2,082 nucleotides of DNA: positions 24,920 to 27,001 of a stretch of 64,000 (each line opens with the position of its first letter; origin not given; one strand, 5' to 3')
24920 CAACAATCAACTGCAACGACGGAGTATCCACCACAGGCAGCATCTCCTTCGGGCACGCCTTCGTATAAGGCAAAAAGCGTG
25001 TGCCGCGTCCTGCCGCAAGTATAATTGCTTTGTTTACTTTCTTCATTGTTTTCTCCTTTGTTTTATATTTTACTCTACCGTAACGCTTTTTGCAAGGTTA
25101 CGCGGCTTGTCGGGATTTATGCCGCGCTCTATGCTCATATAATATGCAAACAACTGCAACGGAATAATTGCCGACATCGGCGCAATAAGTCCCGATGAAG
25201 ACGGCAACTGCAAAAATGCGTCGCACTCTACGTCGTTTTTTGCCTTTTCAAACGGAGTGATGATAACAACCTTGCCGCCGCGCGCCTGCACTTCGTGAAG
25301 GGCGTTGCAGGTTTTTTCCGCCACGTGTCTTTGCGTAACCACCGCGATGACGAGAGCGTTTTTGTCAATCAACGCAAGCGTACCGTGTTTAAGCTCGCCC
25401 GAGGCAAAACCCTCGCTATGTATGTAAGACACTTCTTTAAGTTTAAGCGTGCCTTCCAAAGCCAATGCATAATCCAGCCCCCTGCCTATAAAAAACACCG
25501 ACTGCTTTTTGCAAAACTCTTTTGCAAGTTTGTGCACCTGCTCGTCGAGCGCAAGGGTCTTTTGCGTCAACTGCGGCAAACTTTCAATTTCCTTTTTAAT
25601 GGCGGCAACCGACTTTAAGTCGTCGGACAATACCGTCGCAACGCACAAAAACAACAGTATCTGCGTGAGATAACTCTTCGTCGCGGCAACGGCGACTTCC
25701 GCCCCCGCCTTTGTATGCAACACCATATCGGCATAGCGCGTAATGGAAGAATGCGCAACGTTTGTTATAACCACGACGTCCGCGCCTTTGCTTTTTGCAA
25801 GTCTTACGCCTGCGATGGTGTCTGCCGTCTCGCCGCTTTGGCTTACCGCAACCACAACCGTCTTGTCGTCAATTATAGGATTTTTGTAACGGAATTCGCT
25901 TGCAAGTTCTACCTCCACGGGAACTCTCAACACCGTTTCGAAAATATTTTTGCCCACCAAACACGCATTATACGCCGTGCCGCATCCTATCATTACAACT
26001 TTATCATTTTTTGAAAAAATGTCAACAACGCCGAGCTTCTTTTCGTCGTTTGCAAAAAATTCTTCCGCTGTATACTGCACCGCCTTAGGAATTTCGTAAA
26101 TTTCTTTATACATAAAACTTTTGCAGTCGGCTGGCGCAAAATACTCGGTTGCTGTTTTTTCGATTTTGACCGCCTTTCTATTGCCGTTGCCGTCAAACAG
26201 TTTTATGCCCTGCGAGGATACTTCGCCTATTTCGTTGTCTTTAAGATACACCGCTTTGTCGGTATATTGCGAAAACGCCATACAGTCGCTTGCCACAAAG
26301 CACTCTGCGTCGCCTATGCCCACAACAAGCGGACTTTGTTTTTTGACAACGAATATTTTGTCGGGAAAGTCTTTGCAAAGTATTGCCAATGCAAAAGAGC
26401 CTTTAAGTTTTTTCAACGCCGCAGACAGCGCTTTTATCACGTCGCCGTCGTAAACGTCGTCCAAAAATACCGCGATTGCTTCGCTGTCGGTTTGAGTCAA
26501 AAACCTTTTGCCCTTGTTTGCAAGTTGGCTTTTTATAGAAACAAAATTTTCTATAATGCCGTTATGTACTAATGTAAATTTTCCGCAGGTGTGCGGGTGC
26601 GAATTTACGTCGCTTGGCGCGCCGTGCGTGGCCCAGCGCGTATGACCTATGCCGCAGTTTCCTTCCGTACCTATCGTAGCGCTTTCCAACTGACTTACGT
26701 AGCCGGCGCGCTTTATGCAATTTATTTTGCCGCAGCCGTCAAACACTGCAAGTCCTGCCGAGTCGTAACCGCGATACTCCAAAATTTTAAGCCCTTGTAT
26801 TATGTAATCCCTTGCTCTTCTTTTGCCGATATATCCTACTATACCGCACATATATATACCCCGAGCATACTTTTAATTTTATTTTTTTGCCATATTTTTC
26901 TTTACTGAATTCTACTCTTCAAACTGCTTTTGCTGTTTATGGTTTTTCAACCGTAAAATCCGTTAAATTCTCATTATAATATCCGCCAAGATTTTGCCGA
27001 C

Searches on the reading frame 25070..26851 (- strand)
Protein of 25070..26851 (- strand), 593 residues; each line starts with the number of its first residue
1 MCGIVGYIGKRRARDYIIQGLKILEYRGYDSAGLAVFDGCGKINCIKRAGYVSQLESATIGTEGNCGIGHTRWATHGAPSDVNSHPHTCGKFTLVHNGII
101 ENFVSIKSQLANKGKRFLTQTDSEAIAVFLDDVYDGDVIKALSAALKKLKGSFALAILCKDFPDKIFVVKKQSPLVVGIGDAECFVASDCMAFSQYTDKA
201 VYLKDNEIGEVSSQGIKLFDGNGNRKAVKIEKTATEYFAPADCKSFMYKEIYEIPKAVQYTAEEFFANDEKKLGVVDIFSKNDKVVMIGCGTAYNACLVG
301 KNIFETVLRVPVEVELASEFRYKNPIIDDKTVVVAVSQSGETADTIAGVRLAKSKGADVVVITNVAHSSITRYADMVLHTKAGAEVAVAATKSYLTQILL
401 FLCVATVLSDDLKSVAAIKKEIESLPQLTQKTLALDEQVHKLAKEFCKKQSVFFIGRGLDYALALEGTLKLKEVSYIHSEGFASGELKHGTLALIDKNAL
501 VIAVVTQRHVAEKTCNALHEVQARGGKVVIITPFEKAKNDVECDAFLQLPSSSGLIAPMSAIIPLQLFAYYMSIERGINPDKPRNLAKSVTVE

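Call 74: search_protein_families(library=pfam, proteins=[window:25070-26851:-], max_evalue=0.00001)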
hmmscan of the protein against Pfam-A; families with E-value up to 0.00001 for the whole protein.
window:25070-26851:- (593 aa): 3 families
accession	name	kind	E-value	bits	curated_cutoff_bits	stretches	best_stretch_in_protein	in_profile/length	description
PF01380.27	SIS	-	6.9e-58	194.6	25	2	279-404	2-128/131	SIS domain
PF13522.11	GATase_6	-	9.9e-19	68.1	27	1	59-188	5-129/130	Glutamine amidotransferase domain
PF13537.11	GATase_7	-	2.7e-11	44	25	1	88-193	20-121/123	Glutamine amidotransferase domain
